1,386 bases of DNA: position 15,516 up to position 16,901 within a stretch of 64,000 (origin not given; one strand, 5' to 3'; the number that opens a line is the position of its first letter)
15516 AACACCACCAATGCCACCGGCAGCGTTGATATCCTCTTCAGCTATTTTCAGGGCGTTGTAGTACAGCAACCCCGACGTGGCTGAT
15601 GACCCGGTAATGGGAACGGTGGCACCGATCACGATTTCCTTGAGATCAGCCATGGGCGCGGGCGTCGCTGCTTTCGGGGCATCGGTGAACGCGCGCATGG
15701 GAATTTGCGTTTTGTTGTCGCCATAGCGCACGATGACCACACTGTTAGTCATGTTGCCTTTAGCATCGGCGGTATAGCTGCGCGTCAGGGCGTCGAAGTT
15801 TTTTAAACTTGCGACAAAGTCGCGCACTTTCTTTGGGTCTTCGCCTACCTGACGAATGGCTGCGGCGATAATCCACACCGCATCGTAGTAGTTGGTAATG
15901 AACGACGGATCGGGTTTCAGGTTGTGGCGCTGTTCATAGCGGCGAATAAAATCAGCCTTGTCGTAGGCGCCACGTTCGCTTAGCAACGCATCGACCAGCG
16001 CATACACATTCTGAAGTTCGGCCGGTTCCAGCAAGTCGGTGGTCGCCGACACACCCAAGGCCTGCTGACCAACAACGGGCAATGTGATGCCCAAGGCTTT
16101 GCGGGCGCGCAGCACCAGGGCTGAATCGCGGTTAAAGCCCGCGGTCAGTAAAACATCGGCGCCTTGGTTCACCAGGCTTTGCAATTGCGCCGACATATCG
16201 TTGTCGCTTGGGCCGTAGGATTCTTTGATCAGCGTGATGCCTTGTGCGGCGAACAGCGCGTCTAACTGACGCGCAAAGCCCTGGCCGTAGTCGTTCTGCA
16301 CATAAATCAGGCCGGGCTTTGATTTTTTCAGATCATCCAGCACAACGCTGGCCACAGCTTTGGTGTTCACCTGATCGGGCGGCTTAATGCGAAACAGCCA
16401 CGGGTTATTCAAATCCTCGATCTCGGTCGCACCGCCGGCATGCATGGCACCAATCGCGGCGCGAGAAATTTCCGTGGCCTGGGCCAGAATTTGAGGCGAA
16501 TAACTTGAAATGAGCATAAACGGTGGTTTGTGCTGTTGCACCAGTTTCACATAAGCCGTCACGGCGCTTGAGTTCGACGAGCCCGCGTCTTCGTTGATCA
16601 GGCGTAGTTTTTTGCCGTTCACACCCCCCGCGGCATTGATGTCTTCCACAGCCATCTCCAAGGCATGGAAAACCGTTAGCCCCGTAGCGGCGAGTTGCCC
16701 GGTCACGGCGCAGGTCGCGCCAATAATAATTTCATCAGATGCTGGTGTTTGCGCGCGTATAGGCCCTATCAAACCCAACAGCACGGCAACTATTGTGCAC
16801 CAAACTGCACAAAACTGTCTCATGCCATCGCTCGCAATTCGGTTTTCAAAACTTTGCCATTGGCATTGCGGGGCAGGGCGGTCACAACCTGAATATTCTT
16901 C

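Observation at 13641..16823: Two tandem Liv-type substrate-binding domains fused in one chain to a LivH-type permease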

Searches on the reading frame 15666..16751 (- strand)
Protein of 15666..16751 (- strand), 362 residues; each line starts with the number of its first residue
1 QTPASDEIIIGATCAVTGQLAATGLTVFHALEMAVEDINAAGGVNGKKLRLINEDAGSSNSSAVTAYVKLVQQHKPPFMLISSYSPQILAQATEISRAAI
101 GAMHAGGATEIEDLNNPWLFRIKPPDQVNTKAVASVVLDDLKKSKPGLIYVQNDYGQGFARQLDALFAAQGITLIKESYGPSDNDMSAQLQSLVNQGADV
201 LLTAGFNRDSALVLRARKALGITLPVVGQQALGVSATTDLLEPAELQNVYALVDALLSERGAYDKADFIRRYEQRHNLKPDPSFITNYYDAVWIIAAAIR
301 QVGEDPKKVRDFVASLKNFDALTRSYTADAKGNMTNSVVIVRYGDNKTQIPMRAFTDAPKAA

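Call 21: search_solved_structures(query=window:15666-16751:-, max_evalue=0.001, show_alignments=5)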
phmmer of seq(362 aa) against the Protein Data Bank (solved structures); distinct sequences matched with E-value up to 0.001: 30.
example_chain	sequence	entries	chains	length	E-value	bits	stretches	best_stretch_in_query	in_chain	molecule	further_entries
4gnr_A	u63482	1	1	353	3.5e-23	85.6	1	8-347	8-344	ABC transporter substrate-binding protein-branched chain amino acid transport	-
2lbp_A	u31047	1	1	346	1.4e-15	60.6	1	6-314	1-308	LEUCINE-BINDING PROTEIN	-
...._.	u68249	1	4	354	3.7e-15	59.3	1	7-305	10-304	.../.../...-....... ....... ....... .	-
1usg_A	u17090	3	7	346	5.9e-14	55.3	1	6-314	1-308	LEUCINE-SPECIFIC BINDING PROTEIN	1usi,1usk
3hut_A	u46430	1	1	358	7e-14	55.1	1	8-345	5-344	putative branched-chain amino acid ABC transporter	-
3ip5_A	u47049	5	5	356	9.9e-14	54.6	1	8-232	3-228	ABC transporter, substrate binding protein (Amino acid)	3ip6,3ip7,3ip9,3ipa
1z15_A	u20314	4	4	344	2.2e-13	53.4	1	8-334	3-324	Leu/Ile/Val-binding protein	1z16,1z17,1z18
3ipc_A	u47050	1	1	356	2.3e-13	53.4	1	8-232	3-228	ABC transporter, substrate binding protein (Amino acid)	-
2liv_A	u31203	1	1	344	8.1e-13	51.6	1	8-334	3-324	LEUCINE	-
4mpt_A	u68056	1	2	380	9.8e-13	51.3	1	4-331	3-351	Putative leu/ile/val-binding protein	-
4mlc_A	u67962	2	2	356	1.2e-12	51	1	6-341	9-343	Extracellular ligand-binding receptor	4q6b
4q6w_A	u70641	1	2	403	1.3e-12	50.9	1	4-331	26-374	Putative leu/ile/val-binding protein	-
8z0g_A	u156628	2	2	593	4.7e-11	45.8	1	17-334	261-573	Leu/Ile/Val-binding protein,Leu/Ile/Val-binding protein,mNeonGreen | NeIle,Leu/Ile/Val-binding protein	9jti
4obb_A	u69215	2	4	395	7.7e-11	45.1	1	6-302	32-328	Amino acid/amide ABC transporter substrate-binding protein, HAAT family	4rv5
4nqr_A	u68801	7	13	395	7.8e-11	45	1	6-302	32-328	Amino acid/amide ABC transporter substrate-binding protein, HAAT family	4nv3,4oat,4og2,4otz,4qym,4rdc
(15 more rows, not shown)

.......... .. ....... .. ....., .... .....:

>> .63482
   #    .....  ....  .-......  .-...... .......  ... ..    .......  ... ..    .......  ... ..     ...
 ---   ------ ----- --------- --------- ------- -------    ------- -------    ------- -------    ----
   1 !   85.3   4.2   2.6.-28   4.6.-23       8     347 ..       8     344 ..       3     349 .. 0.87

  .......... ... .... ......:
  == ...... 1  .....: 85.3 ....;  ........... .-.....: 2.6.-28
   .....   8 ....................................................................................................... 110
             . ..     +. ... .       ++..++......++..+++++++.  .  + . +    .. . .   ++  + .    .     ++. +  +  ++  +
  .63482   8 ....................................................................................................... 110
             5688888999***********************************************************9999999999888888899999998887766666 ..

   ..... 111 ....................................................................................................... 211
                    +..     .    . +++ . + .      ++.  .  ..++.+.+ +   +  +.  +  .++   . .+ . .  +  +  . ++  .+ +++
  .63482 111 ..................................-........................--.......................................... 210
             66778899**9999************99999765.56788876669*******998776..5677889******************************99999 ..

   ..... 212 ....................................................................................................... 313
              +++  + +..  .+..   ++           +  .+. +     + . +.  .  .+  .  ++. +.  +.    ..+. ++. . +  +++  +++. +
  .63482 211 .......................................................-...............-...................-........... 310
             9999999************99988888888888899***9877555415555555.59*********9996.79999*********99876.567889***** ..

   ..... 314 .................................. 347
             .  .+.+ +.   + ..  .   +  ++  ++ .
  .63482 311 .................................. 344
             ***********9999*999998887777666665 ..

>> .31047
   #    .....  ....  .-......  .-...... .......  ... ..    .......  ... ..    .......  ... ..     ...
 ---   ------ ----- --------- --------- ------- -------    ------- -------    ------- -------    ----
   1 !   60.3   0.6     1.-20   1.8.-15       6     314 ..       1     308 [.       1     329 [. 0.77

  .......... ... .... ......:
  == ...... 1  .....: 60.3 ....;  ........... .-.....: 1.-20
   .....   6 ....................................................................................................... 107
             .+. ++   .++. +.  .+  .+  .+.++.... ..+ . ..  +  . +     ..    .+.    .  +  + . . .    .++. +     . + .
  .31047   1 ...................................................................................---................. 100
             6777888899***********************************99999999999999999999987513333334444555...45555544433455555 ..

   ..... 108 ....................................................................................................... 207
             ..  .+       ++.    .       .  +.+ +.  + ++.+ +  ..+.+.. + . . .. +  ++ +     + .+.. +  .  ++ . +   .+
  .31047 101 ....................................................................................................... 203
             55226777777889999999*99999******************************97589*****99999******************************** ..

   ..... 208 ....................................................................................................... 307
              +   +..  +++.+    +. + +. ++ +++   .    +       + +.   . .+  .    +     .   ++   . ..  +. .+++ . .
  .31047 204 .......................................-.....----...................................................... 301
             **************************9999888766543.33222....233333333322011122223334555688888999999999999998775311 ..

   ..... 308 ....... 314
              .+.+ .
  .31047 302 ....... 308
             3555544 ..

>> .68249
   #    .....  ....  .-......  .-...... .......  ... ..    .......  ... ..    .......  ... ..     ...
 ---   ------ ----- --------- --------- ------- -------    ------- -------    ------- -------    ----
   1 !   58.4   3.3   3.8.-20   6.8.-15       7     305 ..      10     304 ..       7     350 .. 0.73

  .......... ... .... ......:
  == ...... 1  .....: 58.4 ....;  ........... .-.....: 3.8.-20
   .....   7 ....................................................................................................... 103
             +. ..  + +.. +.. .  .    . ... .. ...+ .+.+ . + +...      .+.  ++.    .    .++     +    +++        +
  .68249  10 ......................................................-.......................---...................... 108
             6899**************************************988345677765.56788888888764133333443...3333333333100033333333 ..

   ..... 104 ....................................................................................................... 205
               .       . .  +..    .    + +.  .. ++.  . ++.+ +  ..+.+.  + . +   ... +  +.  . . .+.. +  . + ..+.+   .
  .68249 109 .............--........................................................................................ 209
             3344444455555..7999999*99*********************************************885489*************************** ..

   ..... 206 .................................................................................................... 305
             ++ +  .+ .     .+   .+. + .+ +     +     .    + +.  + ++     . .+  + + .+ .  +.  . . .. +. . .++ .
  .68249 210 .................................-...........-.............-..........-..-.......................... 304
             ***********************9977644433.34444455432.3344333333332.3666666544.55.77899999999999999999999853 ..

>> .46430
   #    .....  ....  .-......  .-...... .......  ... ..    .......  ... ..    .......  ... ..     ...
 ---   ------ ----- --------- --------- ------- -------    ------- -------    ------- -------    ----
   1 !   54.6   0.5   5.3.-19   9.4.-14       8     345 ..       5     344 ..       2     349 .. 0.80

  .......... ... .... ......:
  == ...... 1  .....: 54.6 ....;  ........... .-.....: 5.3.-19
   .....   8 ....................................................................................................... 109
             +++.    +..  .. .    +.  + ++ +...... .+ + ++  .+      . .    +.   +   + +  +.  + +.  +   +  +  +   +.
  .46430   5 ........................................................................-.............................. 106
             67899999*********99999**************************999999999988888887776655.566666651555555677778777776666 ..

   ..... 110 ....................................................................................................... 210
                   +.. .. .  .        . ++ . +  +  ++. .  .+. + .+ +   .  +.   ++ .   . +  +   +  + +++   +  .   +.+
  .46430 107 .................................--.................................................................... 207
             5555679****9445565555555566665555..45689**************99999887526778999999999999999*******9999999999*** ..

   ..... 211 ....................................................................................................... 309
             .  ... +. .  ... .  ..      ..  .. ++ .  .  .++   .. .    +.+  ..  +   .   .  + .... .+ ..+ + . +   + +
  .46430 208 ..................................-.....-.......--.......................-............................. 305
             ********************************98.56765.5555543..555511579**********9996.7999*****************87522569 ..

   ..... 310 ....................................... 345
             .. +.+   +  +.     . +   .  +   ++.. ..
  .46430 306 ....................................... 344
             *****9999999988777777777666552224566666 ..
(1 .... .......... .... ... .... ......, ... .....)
